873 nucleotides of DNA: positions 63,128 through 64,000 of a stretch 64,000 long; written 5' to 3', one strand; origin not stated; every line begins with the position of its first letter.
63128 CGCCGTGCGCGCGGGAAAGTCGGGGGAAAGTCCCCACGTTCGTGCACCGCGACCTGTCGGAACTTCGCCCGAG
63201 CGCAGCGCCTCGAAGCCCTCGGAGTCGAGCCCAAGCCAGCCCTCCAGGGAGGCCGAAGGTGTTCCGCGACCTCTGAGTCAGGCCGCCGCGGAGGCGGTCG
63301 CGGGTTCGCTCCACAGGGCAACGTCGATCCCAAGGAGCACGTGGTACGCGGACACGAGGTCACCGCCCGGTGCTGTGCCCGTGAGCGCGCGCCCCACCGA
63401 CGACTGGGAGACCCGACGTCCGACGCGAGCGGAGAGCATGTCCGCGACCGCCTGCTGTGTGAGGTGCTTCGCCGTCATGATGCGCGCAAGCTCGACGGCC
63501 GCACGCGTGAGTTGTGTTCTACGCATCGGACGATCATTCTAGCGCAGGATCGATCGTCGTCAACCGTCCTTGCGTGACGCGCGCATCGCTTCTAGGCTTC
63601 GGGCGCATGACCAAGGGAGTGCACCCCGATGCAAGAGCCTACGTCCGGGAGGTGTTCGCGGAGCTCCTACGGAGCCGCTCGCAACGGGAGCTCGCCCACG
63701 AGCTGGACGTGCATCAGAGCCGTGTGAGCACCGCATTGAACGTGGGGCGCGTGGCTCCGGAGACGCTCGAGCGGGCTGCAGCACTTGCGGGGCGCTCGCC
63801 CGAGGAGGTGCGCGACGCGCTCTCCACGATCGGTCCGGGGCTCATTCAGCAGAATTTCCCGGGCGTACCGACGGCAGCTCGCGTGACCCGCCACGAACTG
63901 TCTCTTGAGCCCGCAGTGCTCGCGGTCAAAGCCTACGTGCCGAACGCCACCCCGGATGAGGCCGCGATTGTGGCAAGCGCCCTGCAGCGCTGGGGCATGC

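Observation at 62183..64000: Edge of a degraded integrative or prophage-like element: tandem 93-bp hairpin repeats, ParB-like pseudogene and divergent cI/cro-like switch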

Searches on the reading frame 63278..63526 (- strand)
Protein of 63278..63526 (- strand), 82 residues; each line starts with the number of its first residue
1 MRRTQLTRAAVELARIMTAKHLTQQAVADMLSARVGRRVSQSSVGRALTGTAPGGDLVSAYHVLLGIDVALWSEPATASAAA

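Call 10: find_encoding_contigs(protein=window:63278-63526:-, flank=10000, max_places=6)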
Protein window:63278-63526:- (82 aa): 1 contig read that carries it; 1 place shown.
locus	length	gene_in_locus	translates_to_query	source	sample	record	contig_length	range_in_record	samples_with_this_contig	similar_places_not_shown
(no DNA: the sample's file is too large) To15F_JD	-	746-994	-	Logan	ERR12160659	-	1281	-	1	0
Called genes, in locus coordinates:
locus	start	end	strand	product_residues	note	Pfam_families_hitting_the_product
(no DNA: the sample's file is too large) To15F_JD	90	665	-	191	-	-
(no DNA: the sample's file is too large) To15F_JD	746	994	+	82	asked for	-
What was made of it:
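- Tried and rejected: Looking up the 82-aa protein gave only a 1.3-kb contig without DNA (call 10).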

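Call 16: search_protein_families(library=pfam, proteins=[window:63278-63526:-], max_evalue=0.1)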
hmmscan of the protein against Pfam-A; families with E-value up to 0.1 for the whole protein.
window:63278-63526:- (82 aa): 2 families
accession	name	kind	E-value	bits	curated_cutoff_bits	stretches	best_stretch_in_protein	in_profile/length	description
PF01381.28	HTH_3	-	0.001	19.5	23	1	14-70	2-53/55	Helix-turn-helix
PF13560.12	HTH_31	-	0.0052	17.5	27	1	10-72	3-61/64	Helix-turn-helix domain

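Call 21: search_protein_families(library=phrogs, proteins=[window:63278-63526:-], max_evalue=0.01)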
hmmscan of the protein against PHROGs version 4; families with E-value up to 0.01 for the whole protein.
window:63278-63526:- (82 aa): 0 families

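Call 47: search_protein_families(library=ncbifam, proteins=[window:63278-63526:-], max_evalue=0.1)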
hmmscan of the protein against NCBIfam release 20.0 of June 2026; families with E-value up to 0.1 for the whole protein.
window:63278-63526:- (82 aa): 2 families
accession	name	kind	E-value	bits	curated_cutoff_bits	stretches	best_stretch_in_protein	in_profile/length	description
NF006776.0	PRK09291.1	equivalog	0.043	13.4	265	1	16-74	105-162/257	SDR family oxidoreductase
NF040490.1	SDR_subfam_3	subfamily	0.086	12.3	385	1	25-75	134-183/268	mycofactocin-coupled SDR family oxidoreductase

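Call 98: search_solved_structures(query=window:63278-63526:-, max_evalue=10)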
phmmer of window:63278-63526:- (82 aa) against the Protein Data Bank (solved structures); distinct sequences matched with E-value up to 10: 0.

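Call 104: predict_structure(protein=window:63278-63526:-)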
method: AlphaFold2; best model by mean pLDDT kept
length: 82 residues; sequences in the alignment: 1
mean_pLDDT: 68.5   pTM: 0.54
mean pLDDT of the five models: 68.5, 67.8, 65.4, 58.5, 54.6
residues with pLDDT >= 90: 0; 70-90: 46; 50-70: 20; < 50: 16
segments of 3 or more residues with pLDDT < 50: 68-82
pLDDT, mean of each block of 10 residues (from residue 1): 67 80 83 82 79 63 59 40 34
secondary structure, 60 per line:
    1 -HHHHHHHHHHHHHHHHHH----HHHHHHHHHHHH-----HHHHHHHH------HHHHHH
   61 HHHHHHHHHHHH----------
elements in order: H2-19 H24-35 H41-48 H55-72

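Call 107: fold_search(model_id=the predicted structure, library=pdb)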
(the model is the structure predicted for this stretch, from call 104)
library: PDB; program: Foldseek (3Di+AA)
matches with E <= 10: 85; with E <= 0.001: 0
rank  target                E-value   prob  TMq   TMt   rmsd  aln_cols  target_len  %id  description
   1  6yov_K                7.5e-02  1.00  0.69  0.82   2.1        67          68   18  OCT4-SOX2-bound nucleosome - SHL+6 (released 2020-05-06)
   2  7u0g_K                8.9e-02  1.00  0.67  0.43  11.9        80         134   15  structure of LIN28b nucleosome bound 3 OCT4 (released 2023-06-28)
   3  9pfn_A                1.1e-01  1.00  0.68  0.43  11.1        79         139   15  Structure of POU2F3 POU domains bound to coactivator OCA-T2 and DNA (2.8 angstrom resolution) (released 2025-10-01)
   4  9pfo_E                1.4e-01  1.00  0.66  0.43  12.7        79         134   14  Structure of POU2F3 POU domains bound to coactivator OCA-T2 and DNA (2.1 angstrom resolution) (released 2025-10-01)
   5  9pfn_E                2.4e-01  0.99  0.66  0.43  10.7        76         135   14  Structure of POU2F3 POU domains bound to coactivator OCA-T2 and DNA (2.8 angstrom resolution) (released 2025-10-01)
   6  1y9q                  2.5e-01  0.97  0.54  0.26   6.7        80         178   16  Crystal Structure of HTH_3 family Transcriptional Regulator from Vibrio cholerae (released 2005-01-04)
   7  6t90_K                2.8e-01  1.00  0.67  0.74   2.2        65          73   18  OCT4-SOX2-bound nucleosome - SHL-6 (released 2020-05-06)
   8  9pfo_A                3.0e-01  0.99  0.66  0.41  10.7        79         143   15  Structure of POU2F3 POU domains bound to coactivator OCA-T2 and DNA (2.1 angstrom resolution) (released 2025-10-01)
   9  9pfp_A                4.2e-01  0.99  0.68  0.44  12.9        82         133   13  Structure of POU2F3 POU domains bound to coactivator OCA-T1 and DNA (released 2025-10-01)
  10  4ghj_A                4.4e-01  0.98  0.57  0.63   5.9        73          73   15  1.75 Angstrom Crystal Structure of Transcriptional Regulator ftom Vibrio vulnificus. (released 2012-08-15)
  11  5wc9_F                4.9e-01  0.96  0.62  0.41  14.5        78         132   18  Human Pit-1 and 4xCATT DNA complex (released 2017-11-22)
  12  9dzm_D                5.5e-01  0.99  0.67  0.70   3.0        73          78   14  Dimeric human OCT2 (POU2F2) POU domain bound to palindromic MORE DNA (released 2024-10-23)
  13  9pfo_I                5.8e-01  0.98  0.65  0.41   2.9        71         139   17  Structure of POU2F3 POU domains bound to coactivator OCA-T2 and DNA (2.1 angstrom resolution) (released 2025-10-01)
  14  5a7l                  5.8e-01  0.95  0.53  0.54   2.7        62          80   18  TP901-1 CI NTD (res 1-80) (released 2016-07-27)
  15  5wc9_B                6.2e-01  0.97  0.65  0.42  14.6        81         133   17  Human Pit-1 and 4xCATT DNA complex (released 2017-11-22)
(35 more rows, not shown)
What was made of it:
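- On Temperate prophage: The fold match is weak (call 107).
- The fold of the 82-aa protein resembles phage CI N-domains (call 107).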

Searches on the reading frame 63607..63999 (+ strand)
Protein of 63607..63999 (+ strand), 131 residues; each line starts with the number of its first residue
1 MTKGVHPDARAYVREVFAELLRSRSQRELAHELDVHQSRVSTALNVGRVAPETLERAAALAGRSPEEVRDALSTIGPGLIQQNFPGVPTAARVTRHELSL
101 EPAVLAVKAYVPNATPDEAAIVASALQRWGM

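Call 16: search_protein_families(library=pfam, proteins=[window:63607-63999:+], max_evalue=0.1)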
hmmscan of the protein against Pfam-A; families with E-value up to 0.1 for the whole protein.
window:63607-63999:+ (131 aa): 6 families
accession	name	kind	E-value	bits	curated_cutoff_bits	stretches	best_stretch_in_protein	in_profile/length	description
PF13560.12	HTH_31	-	0.0019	18.9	27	1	24-70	15-63/64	Helix-turn-helix domain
PF24410.1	wHTH-HSP90_Na-assoc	-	0.0039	17.9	23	1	45-73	22-51/55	wHTH-Hsp90_Na associated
PF01381.28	HTH_3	-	0.0052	17.2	23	1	22-67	8-54/55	Helix-turn-helix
PF04545.22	Sigma70_r4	-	0.0082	16.1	24.1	0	10-42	10-39/50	Sigma-70, region 4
PF04539.22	Sigma70_r3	-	0.038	14.5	25.3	0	13-48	10-45/78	Sigma-70 region 3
PF12324.14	HTH_15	-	0.089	13.4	27.2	0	50-74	34-58/74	Helix-turn-helix domain of alkylmercury lyase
